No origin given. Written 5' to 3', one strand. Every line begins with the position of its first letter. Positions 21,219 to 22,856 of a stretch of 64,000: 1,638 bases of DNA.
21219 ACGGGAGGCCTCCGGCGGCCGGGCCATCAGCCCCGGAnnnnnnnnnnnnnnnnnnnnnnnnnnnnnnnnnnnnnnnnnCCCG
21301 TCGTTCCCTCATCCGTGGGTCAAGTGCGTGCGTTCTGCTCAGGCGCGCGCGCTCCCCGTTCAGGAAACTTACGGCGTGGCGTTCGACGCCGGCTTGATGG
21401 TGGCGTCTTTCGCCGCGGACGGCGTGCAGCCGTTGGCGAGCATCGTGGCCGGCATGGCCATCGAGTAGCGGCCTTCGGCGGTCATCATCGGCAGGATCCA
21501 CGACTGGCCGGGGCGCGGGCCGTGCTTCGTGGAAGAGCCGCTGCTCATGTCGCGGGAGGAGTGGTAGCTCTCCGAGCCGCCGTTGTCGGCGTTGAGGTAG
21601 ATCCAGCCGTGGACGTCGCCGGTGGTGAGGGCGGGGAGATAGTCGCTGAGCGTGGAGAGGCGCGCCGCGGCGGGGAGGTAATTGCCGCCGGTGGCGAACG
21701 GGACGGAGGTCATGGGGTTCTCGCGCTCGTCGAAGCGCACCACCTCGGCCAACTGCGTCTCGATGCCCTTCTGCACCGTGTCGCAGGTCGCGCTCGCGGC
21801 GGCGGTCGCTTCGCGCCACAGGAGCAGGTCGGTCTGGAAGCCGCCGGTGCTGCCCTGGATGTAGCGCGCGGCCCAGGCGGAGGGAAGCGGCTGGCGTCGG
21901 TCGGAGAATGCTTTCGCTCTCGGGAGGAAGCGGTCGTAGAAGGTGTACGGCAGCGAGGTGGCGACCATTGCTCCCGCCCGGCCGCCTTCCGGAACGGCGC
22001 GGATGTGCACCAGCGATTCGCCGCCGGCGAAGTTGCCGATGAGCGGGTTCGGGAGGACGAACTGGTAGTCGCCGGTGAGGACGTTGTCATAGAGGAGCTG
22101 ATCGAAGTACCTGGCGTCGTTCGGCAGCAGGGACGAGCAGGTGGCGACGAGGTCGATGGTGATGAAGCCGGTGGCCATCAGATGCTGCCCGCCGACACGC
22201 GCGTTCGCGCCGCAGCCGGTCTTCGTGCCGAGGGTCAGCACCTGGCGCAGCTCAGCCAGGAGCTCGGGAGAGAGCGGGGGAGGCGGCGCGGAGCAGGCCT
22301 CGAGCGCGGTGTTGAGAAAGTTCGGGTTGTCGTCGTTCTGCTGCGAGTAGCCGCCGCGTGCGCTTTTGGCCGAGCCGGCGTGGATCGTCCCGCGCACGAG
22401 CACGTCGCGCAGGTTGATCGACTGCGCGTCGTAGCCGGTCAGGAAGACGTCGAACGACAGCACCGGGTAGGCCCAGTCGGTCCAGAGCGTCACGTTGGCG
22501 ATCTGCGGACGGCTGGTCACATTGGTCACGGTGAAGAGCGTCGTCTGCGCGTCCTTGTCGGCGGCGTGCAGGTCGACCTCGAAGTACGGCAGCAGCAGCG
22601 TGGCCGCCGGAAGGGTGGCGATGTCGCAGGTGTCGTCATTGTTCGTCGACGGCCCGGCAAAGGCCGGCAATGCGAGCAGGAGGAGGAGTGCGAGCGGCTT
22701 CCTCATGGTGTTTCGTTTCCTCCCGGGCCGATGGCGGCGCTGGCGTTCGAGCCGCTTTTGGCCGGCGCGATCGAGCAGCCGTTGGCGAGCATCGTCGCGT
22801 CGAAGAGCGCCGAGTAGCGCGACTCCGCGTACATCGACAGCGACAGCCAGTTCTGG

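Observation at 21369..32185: Five tandem genes encoding eight copies of an unassigned ~400-aa secreted module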

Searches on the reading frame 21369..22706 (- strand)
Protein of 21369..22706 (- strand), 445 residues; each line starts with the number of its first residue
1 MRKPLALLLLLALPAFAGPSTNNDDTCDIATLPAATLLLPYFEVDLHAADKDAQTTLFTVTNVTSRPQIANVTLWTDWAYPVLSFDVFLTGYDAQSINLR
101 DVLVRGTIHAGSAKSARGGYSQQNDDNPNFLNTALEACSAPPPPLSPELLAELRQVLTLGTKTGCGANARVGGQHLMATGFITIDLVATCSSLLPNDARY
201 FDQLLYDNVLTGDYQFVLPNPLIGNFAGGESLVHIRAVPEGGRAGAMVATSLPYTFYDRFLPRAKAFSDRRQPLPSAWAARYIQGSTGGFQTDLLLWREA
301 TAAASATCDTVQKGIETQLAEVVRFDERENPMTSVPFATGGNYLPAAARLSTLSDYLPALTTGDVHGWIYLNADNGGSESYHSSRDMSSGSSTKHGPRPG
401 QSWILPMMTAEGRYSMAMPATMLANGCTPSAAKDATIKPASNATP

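Call 3: search_protein_families(library=pfam, proteins=[window:21369-22706:-], max_evalue=1)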
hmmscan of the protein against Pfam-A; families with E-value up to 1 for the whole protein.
window:21369-22706:- (445 aa): 0 families

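Call 4: search_protein_families(library=ncbifam, proteins=[window:21369-22706:-], max_evalue=1)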
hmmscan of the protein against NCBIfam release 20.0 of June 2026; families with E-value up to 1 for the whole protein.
window:21369-22706:- (445 aa): 0 families

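Call 8: search_solved_structures(query=A1, max_evalue=10, show_alignments=2)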
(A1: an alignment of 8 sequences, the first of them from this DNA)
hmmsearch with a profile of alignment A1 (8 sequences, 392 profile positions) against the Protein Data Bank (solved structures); distinct sequences matched with E-value up to 10: 2.
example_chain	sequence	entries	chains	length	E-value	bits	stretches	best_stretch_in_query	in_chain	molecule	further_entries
8xc8_A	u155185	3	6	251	0.9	11.8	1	228-281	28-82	Glycosyltransferase family 25 protein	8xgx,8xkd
8xlz_A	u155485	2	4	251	0.98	11.6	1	228-281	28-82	Glycosyltransferase family 25 protein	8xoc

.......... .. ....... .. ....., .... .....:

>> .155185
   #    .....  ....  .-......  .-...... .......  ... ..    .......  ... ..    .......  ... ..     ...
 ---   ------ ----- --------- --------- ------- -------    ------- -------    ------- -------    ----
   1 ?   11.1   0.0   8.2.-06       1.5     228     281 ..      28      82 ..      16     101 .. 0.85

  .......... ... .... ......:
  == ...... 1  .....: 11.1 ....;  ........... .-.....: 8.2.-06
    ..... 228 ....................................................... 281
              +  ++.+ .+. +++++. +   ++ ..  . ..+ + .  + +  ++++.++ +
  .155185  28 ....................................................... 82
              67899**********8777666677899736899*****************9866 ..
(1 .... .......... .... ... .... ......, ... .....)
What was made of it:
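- Tried and rejected: PDB sequence profile search: only a GT25 match at E 0.9, taken as noise (call 8).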

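Call 9: find_homologous_proteins(query=A1, max_evalue=0.001)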
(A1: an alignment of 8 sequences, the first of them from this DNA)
Query A1 (8 sequences) (410 aa, profile of the alignment): 2415 proteins with E <= 0.001 among 8000 candidates; the best 120 are listed.
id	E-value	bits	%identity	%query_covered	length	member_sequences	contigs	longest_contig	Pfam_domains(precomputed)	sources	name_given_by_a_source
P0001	6.6e-209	712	47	99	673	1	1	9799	-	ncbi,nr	ncbi:MAG TPA: hypothetical protein VJZ00_24240, partial [Thermoanaerobaculia bacterium]|nr:hypotheti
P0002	3.6e-203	693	50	99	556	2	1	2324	-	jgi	jgi:hypothetical protein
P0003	9.1e-189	646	100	100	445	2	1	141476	-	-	-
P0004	2.3e-186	638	51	100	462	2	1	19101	-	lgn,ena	-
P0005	1.3e-183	629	46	100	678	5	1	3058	-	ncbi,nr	ncbi:MAG: hypothetical protein JO093_21185, partial [Acidobacteria bacterium]|nr:hypothetical protei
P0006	2.4e-182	624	86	100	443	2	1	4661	-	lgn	-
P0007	6.6e-182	623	51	100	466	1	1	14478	-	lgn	-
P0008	2.0e-181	621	52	100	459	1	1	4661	-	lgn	-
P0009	1.7e-180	618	41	99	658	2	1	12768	-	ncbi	ncbi:MAG TPA: hypothetical protein VGD79_10850, partial [Thermoanaerobaculia bacterium]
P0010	1.0e-176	606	53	100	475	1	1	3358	-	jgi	jgi:hypothetical protein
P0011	2.2e-174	598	50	100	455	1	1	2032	-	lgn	-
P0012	1.1e-173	596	52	100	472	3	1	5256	-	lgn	-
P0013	3.0e-173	595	53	100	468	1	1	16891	-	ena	-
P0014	6.9e-173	593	49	100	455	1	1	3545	-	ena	-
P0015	2.0e-172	592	70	100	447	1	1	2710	-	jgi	jgi:hypothetical protein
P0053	5.0e-164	564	51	100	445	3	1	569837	-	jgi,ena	-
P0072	6.7e-162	557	52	100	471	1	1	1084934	-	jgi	jgi:hypothetical protein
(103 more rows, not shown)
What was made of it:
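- Checked: The 445-aa product of A is in the protein database at 100% identity and coverage (P0003, call 9).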

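Call 20: predict_structure(alignment_id=A2)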
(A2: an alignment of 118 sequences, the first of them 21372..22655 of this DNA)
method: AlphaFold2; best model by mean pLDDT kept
length: 428 residues; sequences in the alignment: 118
mean_pLDDT: 93.3   pTM: 0.93
mean pLDDT of the five models: 93.3, 92.5, 92.4, 90.1, 87.6
residues with pLDDT >= 90: 372; 70-90: 39; 50-70: 11; < 50: 6
segments of 3 or more residues with pLDDT < 50: 1-4
pLDDT, mean of each block of 10 residues (from residue 1): 53 91 98 97 98 98 98 97 98 95 97 97 97 98 94 95 99 97 96 98 93 96 93 93 90 95 91 93 94 90 95 86 82 95 93 96 94 95 97 93 95 94 77
secondary structure, 60 per line:
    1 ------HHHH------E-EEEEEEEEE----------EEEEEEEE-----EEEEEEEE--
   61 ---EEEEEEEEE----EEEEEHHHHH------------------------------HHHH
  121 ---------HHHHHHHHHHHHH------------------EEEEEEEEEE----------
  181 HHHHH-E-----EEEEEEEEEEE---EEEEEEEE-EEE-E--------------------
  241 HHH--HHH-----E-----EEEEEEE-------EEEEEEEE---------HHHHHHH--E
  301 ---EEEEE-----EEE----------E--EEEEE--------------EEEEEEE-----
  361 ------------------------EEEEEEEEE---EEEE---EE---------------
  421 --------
elements in order: H7-10 E19-27 E38-45 E51-58 E64-72 E77-81 H82-86 H117-120 H130-142 E161-170 H181-185 E193-203 E207-214 E216-218 E260-266 E274-281 H291-297 E304-308 E314-316 E330-334 E349-355 E385-393 E397-400
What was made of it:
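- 21369..22706 (-): Gene A, 445 aa: signal peptide plus one module (21420-22646). This is the protein that was modelled. AlphaFold2 model of the mature protein: pLDDT 93.3, pTM 0.93 (call 20).
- On ASRAH superfamily (ASRT/TM1070, PF07100): The N-terminal half has eight strands (call 20).
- Confident model of mature A (call 20).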

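Call 23: fold_search(model_id=the predicted structure, library=pdb)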
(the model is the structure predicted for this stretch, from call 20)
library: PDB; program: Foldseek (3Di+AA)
matches with E <= 10: 523; with E <= 0.001: 1
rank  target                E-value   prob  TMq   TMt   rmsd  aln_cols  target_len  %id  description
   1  3w5n                  8.1e-04  0.38  0.14  0.07  21.1       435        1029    7  Crystal Structure of Streptomyces avermitilis alpha-L-rhamnosidase complexed with L-rhamnose (released 2013-03-20)
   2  1nc7_D                4.9e-03  1.00  0.24  0.79   6.4       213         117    5  Crystal Structure of Thermotoga maritima 1070 (released 2003-07-01)
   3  1nc7_A                6.8e-03  1.00  0.22  0.73   5.7       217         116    6  Crystal Structure of Thermotoga maritima 1070 (released 2003-07-01)
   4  6t1d_A                6.8e-03  0.18  0.14  0.16  19.3       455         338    8  Pleurotus Ostreatus Lectin (POL), compelx with melibiose (released 2020-02-19)
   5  3w5m                  8.5e-03  0.18  0.14  0.08  21.1       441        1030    7  Crystal Structure of Streptomyces avermitilis alpha-L-rhamnosidase (released 2013-03-20)
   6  1nc7_B                1.0e-02  1.00  0.23  0.76   4.6       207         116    6  Crystal Structure of Thermotoga maritima 1070 (released 2003-07-01)
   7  7qx6                  1.8e-02  0.08  0.13  0.10  23.6       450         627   10  mosquitocidal Cry11Aa-E583Q determined at pH 7 from naturally-occurring nanocrystals by Serial femtosecond crystallograp (released 2022-07-27)
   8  6hpd                  2.0e-02  0.12  0.13  0.08  18.4       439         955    9  The structure of a beta-glucuronidase from glycoside hydrolase family 2 (released 2019-07-24)
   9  7qx5                  2.9e-02  0.06  0.13  0.10  23.7       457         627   11  mosquitocidal Cry11Aa-Y449F determined at pH 7 from naturally-occurring nanocrystals by Serial femtosecond crystallograp (released 2022-07-27)
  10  8uv3_B                5.4e-02  0.03  0.11  0.10  24.4       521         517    9  Murine norovirus capsid protein + 1 mM MgCl2 (released 2024-01-17)
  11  5t9g_A                5.7e-02  0.12  0.13  0.09  16.0       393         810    7  Crystal structure of BuGH2Cwt in complex with Galactoisofagomine (released 2017-09-13)
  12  4cuc_A                6.4e-02  0.08  0.13  0.08  20.9       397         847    7  Unravelling the multiple functions of the architecturally intricate Streptococcus pneumoniae beta-galactosidase, BgaA. (released 2014-08-20)
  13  8dsn_A                6.8e-02  0.08  0.15  0.19  18.7       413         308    8  Peptidylglycine alpha hydroxylating monoxygenase, Q272A (released 2023-03-22)
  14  6h2b_C                6.8e-02  0.08  0.13  0.16  25.5       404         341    9  Structure of the Macrobrachium rosenbergii Nodavirus (released 2018-10-31)
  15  2vzu_A                6.8e-02  0.07  0.11  0.07  18.4       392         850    9  Complex of Amycolatopsis orientalis exo-chitosanase CsxA D469A with PNP-beta-D-glucosamine (released 2008-10-14)
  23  2ii7_B                1.5e-01  0.54  0.16  0.54  11.1       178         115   11  Anabaena sensory rhodopsin transducer (released 2007-03-20)
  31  2ii8_D                1.9e-01  0.72  0.16  0.64   9.1       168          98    6  Anabaena sensory rhodopsin transducer (released 2007-03-20)
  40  2ii7_E                2.9e-01  0.69  0.17  0.61   8.7       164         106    7  Anabaena sensory rhodopsin transducer (released 2007-03-20)
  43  2ii7_D                3.1e-01  0.38  0.16  0.57   9.7       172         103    9  Anabaena sensory rhodopsin transducer (released 2007-03-20)
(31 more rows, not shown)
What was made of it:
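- On ASRAH superfamily (ASRT/TM1070, PF07100): Foldseek probability 1.00 to 1nc7 chains (TM-score 0.73-0.79 on the target) and 0.38-0.72 to 2ii7/2ii8 (call 23).
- Foldseek probability 1.0 to TM1070 (1nc7) and up to 0.72 to ASRT (2ii7/2ii8), with TM-score 0.73-0.79 normalised to the 117-aa TM1070 target (call 23).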

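Call 24: search_protein_representatives(alignment_id=A2)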
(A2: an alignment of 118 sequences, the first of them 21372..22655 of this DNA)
Query: 118 sequences, 462 profile positions. Proteins with E-value up to 0.001 (for the whole library): 1878; up to 1e-10: 1495; up to 1e-30: 780. The best 150 are listed.
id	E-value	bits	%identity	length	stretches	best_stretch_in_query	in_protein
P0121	0.0e+00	1205.7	-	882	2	21-462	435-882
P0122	0.0e+00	1157.2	-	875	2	3-458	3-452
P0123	0.0e+00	1114.7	-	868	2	26-456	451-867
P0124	0.0e+00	1073.0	-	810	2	23-447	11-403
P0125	0.0e+00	1068.2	-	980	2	20-457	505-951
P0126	0.0e+00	1037.6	-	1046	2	28-457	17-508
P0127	0.0e+00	1029.4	-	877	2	27-462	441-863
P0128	7.6e-294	991.1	-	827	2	24-456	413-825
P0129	6.7e-289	974.8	-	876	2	5-460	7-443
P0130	5.3e-265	896.0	-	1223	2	19-460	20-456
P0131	1.3e-263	891.4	-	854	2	27-460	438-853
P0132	8.1e-262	885.5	-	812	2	12-456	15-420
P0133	9.8e-256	865.4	-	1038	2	8-461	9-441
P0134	4.2e-254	860.0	-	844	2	19-458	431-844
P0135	2.7e-253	857.3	-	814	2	20-462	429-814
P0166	3.4e-147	507.6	-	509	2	11-232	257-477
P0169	3.9e-146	504.1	-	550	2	123-458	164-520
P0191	3.0e-136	471.5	-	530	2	28-458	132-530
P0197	9.7e-134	463.2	-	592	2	121-450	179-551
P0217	1.1e-123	430.0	-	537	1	3-425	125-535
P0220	2.2e-121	422.5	-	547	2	186-462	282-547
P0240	1.1e-106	374.1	-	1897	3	39-349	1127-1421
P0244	1.8e-103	363.4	-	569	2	177-449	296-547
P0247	2.0e-100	353.4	-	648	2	27-314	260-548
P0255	8.7e-93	328.2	-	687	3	22-316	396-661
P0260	9.5e-88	311.6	-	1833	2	19-344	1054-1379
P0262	1.2e-87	311.3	-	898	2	40-313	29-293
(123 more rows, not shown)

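Call 25: search_protein_families(library=pfam, proteins=[P0240, P0260, P0130, P0126, P0133, P0262], max_evalue=0.01)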
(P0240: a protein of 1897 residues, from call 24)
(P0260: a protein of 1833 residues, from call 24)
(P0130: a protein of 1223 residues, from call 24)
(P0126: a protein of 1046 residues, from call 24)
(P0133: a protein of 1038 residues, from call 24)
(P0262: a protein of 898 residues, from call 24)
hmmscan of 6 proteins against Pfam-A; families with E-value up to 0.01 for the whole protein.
P0240 (1897 aa): 2 families
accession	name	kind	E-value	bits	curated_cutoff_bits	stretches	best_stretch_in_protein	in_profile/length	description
PF18911.6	PKD_4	-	2.7e-39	133.5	27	4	1057-1110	26-79/85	PKD domain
PF00801.26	PKD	-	3e-37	126.9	23.5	4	1047-1113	9-79/80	PKD domain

P0260 (1833 aa): 3 families
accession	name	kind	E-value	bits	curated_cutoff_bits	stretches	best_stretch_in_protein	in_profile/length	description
PF18911.6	PKD_4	-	7.7e-34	116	27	3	980-1035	14-70/85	PKD domain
PF00801.26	PKD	-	1.2e-29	102.5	23.5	3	974-1042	5-74/80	PKD domain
PF13927.12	Ig_3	-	0.0048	17.8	30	0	551-590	5-42/78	Immunoglobulin domain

P0130 (1223 aa): 4 families
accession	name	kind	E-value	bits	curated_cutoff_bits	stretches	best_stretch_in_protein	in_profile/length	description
PF18911.6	PKD_4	-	1.9e-08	34.7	27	1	905-977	11-80/85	PKD domain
PF00801.26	PKD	-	1.3e-06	28.8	23.5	1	903-978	7-78/80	PKD domain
PF13004.13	BACON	-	2.1e-05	24.8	25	1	1018-1071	2-61/61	Putative binding domain, N-terminal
PF19190.6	BACON_2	-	0.00018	21.8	25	1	997-1065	9-82/94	Viral BACON domain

P0126 (1046 aa): 0 families

P0133 (1038 aa): 1 family
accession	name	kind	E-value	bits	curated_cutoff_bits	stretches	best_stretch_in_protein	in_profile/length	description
PF00041.27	fn3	-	0.0052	17.4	25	0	857-924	2-72/84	Fibronectin type III domain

P0262 (898 aa): 1 family
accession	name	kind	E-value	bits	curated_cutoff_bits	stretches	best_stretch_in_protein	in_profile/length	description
PF03160.20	Calx-beta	-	5.5e-07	30.1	27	1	784-859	41-118/119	Calx-beta domain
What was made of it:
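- Closest known: Carbohydrate-binding modules and sugar-binding sandwich domains of glycosidases. Same: The same accessory domains (PKD, BACON, fn3) travel with them (call 25).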

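Call 26: find_encoding_contigs(protein=P0072, flank=10000, max_places=3)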
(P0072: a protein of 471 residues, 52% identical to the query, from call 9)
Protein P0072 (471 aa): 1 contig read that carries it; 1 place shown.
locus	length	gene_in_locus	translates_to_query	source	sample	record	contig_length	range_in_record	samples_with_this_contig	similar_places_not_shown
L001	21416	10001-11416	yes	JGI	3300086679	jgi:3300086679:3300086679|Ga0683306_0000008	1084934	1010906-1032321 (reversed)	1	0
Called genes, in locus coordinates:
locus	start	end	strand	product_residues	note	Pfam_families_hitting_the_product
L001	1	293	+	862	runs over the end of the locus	PF00069:Pkinase, PF01636:APH (faint), PF07714:PK_Tyr_Ser-Thr, PF03109:ABC1 (weak), PF07676:PD40 (faint), PF07714:PK_Tyr_Ser-Thr, PF26549:Tricorn_N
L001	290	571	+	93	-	-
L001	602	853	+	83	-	-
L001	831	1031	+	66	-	-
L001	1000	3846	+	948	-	PF04851:ResIII, PF00270:DEAD, PF18766:SWI2_SNF2, PF08463:EcoEI_R_C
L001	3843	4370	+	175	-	-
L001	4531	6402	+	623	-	PF01420:Methylase_S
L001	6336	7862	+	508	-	PF12161:HsdM_N, PF02384:N6_Mtase, PF01170:UPF0020, PF20473:MmeI_Mtase (weak), PF07669:Eco57I (weak)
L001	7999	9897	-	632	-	PF08439:Peptidase_M3_N, PF01432:Peptidase_M3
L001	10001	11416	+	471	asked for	-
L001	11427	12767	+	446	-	-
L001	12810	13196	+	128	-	-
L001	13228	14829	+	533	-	-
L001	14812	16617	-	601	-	PF13426:PAS_9, PF00989:PAS (weak), PF08447:PAS_3, PF08448:PAS_4, PF00990:GGDEF, PF00563:EAL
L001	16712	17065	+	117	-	-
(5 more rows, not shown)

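Call 27: find_encoding_contigs(protein=P0053, flank=10000, max_places=3)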
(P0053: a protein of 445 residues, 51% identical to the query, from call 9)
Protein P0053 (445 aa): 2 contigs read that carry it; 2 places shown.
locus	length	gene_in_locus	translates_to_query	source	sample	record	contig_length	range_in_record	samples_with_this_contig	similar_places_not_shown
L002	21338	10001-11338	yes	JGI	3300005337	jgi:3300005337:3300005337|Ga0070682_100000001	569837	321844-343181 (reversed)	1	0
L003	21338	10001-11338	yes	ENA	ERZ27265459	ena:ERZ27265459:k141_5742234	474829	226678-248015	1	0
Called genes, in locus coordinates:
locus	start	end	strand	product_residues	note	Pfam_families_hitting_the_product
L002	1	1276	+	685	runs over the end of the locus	PF10459:Peptidase_S46, PF13365:Trypsin_2 (faint)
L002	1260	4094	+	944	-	PF07693:KAP_NTPase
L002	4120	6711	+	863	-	PF00069:Pkinase, PF01636:APH (faint), PF03109:ABC1 (faint), PF07714:PK_Tyr_Ser-Thr, PF07676:PD40 (faint), PF25174:Beta-prop_THOC3 (faint), PF26549:Tricorn_N (weak), PF26549:Tricorn_N, +1 more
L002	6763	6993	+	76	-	PF09720:Unstab_antitox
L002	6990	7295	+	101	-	PF05016:ParE_toxin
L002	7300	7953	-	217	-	-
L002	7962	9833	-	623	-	PF08439:Peptidase_M3_N, PF01432:Peptidase_M3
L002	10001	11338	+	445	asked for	-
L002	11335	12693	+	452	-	-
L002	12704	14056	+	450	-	-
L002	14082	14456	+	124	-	-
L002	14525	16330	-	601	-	PF13426:PAS_9, PF00989:PAS, PF08447:PAS_3 (weak), PF08448:PAS_4, PF00990:GGDEF, PF00563:EAL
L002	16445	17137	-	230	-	PF00106:adh_short, PF08659:KR, PF13561:adh_short_C2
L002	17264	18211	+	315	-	PF01965:DJ-1_PfpI, PF00165:HTH_AraC, PF12833:HTH_18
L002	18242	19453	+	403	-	PF14229:DUF4332 (faint)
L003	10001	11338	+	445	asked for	-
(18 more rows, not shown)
